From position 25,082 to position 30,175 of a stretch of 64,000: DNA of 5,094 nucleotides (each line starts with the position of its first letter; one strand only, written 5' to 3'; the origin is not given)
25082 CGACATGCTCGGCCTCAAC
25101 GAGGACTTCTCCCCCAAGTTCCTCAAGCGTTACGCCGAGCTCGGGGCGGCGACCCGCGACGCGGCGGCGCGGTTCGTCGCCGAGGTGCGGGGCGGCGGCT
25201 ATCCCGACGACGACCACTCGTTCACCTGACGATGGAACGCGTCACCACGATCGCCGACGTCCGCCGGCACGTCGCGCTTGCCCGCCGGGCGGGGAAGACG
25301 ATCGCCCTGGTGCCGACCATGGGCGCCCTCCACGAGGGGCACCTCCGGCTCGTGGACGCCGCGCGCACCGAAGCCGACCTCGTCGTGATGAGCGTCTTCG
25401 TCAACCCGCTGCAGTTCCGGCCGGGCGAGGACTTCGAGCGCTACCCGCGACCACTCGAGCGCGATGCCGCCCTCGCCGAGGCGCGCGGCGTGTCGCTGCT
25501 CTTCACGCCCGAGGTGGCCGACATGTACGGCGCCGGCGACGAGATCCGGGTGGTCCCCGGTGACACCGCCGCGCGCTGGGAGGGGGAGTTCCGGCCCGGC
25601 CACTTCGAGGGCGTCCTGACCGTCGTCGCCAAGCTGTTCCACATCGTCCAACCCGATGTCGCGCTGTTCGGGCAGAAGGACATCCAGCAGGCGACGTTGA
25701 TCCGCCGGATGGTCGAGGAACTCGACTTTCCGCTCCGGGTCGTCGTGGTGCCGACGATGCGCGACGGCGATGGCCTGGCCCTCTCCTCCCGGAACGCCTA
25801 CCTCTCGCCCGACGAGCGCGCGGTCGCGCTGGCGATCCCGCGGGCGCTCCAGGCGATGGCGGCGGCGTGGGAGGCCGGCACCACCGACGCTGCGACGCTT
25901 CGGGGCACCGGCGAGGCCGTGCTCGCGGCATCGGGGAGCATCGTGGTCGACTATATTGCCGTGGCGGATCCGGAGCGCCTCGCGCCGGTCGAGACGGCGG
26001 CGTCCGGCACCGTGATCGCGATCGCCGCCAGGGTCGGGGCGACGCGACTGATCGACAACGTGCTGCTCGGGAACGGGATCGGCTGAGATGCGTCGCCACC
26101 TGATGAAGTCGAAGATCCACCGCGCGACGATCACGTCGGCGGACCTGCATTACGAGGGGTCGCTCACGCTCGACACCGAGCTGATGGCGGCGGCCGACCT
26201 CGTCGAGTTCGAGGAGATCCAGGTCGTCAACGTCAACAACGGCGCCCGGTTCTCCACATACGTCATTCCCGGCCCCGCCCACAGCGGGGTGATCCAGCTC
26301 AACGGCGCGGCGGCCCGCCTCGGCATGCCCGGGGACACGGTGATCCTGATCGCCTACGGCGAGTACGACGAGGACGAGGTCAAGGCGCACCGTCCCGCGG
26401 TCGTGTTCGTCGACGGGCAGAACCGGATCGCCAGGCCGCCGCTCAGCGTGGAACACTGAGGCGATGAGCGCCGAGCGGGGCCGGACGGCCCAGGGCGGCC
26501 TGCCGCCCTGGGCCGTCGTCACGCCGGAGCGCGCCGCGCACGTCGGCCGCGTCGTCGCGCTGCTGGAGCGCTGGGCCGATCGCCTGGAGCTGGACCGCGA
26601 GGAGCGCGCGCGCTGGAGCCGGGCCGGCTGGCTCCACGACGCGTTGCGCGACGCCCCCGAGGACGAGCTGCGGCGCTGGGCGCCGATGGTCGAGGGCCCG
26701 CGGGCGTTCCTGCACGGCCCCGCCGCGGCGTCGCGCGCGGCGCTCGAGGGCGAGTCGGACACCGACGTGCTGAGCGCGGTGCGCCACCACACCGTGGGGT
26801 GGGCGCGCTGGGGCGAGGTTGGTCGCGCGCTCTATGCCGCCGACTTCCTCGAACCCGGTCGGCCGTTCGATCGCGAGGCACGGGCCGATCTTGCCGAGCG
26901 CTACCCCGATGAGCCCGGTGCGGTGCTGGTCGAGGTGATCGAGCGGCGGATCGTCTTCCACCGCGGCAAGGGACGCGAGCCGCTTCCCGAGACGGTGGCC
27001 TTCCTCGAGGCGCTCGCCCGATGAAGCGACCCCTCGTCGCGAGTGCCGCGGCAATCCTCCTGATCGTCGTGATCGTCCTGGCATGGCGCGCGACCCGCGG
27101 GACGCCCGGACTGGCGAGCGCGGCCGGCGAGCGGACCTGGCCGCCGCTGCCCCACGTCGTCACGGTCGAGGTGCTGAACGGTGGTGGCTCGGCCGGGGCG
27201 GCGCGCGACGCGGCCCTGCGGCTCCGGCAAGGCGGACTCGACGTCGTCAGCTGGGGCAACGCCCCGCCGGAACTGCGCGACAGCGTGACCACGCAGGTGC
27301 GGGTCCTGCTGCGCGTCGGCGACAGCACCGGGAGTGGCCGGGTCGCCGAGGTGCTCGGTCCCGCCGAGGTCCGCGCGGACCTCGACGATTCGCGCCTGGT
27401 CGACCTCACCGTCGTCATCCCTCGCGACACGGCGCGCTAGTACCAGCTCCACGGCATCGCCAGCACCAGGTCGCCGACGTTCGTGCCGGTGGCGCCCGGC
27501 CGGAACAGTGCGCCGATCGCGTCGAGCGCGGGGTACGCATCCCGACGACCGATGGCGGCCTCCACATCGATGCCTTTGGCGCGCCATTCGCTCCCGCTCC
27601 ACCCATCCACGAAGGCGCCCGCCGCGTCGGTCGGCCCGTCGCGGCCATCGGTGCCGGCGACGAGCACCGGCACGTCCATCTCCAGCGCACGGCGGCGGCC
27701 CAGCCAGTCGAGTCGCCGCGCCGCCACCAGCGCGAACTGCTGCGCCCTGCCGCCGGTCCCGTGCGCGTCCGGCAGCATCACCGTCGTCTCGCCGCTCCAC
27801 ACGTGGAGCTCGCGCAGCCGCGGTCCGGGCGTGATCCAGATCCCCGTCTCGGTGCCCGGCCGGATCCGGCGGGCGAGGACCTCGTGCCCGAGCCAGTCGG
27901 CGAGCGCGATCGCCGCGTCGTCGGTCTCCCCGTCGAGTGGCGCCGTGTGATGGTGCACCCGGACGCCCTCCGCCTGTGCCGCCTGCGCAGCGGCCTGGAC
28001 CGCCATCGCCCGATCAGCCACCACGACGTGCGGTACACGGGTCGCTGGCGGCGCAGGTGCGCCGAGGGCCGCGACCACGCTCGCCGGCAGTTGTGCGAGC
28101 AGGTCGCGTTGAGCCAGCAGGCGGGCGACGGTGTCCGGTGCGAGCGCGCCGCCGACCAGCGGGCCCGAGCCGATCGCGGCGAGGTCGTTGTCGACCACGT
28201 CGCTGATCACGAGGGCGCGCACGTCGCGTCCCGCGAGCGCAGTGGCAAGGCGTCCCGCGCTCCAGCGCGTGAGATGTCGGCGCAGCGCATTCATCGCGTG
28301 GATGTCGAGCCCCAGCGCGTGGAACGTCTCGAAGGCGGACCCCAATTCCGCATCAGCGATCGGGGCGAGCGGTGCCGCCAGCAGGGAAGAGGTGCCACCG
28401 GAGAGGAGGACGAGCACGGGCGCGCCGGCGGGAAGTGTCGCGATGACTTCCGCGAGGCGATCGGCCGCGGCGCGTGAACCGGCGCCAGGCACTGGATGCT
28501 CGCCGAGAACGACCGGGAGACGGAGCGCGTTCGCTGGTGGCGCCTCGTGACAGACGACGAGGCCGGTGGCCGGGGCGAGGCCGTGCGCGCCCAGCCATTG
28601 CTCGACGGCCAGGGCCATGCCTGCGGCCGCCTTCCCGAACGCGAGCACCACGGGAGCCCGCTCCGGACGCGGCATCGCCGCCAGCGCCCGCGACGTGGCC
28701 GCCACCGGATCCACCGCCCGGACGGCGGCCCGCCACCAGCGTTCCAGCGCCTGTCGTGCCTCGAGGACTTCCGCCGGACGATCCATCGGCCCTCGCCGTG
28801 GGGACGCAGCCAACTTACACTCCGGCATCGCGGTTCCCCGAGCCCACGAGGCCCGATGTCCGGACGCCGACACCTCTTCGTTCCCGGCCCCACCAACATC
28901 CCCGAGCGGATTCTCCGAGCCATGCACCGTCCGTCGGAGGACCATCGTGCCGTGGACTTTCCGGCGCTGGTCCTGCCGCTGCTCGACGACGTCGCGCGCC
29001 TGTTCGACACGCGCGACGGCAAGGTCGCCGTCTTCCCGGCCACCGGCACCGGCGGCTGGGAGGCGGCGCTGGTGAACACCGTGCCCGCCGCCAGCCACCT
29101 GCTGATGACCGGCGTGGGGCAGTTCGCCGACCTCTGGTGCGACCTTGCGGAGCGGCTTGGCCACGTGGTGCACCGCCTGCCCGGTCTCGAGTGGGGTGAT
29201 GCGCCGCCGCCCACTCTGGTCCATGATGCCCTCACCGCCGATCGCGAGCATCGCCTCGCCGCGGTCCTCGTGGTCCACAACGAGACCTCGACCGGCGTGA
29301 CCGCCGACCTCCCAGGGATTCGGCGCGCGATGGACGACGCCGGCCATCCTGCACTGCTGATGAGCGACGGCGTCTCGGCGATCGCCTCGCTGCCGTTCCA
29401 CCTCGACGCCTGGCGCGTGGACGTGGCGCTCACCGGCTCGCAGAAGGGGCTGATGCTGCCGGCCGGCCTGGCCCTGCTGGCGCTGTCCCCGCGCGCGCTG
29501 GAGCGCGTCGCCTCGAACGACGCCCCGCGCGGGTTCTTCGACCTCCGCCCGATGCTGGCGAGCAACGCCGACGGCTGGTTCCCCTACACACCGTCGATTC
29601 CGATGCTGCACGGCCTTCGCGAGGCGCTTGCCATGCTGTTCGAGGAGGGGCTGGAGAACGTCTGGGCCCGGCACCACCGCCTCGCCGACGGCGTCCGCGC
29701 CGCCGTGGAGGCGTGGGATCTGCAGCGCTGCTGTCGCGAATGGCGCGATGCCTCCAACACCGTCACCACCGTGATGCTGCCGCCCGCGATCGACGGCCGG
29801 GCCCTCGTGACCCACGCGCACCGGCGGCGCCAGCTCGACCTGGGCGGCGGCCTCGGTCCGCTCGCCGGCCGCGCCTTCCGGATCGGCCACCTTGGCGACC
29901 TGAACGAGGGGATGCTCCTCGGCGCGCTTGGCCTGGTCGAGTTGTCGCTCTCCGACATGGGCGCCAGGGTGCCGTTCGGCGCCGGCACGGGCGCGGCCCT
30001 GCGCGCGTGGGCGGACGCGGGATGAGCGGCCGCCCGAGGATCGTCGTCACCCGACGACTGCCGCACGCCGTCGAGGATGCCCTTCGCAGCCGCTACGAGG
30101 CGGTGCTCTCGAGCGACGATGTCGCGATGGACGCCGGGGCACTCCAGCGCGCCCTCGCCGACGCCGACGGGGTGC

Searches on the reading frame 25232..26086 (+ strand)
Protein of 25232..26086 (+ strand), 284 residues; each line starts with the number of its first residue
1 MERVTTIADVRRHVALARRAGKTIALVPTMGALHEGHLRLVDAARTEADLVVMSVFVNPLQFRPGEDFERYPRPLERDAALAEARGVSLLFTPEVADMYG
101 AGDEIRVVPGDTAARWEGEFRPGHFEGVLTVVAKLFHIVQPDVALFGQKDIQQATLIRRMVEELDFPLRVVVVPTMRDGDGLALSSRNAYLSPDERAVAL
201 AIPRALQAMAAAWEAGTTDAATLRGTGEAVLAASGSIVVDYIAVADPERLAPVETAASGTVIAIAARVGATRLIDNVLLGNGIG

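Call 32: search_protein_families(library=pfam, proteins=[window:25232-26086:+], max_evalue=0.001)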
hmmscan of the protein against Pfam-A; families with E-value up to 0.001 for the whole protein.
window:25232-26086:+ (284 aa): 1 family
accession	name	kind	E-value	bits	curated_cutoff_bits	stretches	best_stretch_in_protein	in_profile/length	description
PF02569.21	Pantoate_ligase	-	2e-100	335.8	20.7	1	4-277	3-267/268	Pantoate-beta-alanine ligase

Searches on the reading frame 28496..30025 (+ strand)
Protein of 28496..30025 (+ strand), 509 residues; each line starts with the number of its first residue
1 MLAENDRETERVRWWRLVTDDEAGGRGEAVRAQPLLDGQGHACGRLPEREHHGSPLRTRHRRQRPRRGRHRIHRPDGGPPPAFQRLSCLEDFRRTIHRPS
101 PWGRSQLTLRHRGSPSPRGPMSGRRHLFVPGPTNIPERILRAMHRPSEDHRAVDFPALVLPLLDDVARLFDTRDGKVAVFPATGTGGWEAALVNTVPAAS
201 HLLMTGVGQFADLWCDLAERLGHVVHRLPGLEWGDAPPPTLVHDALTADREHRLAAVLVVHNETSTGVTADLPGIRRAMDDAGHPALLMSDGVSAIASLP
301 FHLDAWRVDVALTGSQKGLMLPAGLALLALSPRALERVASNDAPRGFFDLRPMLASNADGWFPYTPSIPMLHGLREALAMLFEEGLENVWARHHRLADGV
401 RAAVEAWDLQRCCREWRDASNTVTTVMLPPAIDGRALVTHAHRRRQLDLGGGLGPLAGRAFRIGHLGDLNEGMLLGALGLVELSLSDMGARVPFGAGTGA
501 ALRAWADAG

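Call 31: search_protein_families(library=pfam, proteins=[window:28496-30025:+], max_evalue=0.001)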
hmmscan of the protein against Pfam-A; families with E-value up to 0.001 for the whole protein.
window:28496-30025:+ (509 aa): 1 family
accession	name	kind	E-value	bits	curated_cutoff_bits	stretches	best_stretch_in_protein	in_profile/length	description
PF00266.25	Aminotran_5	-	3.5e-18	66.2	21.5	1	147-427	33-315/371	Aminotransferase class-V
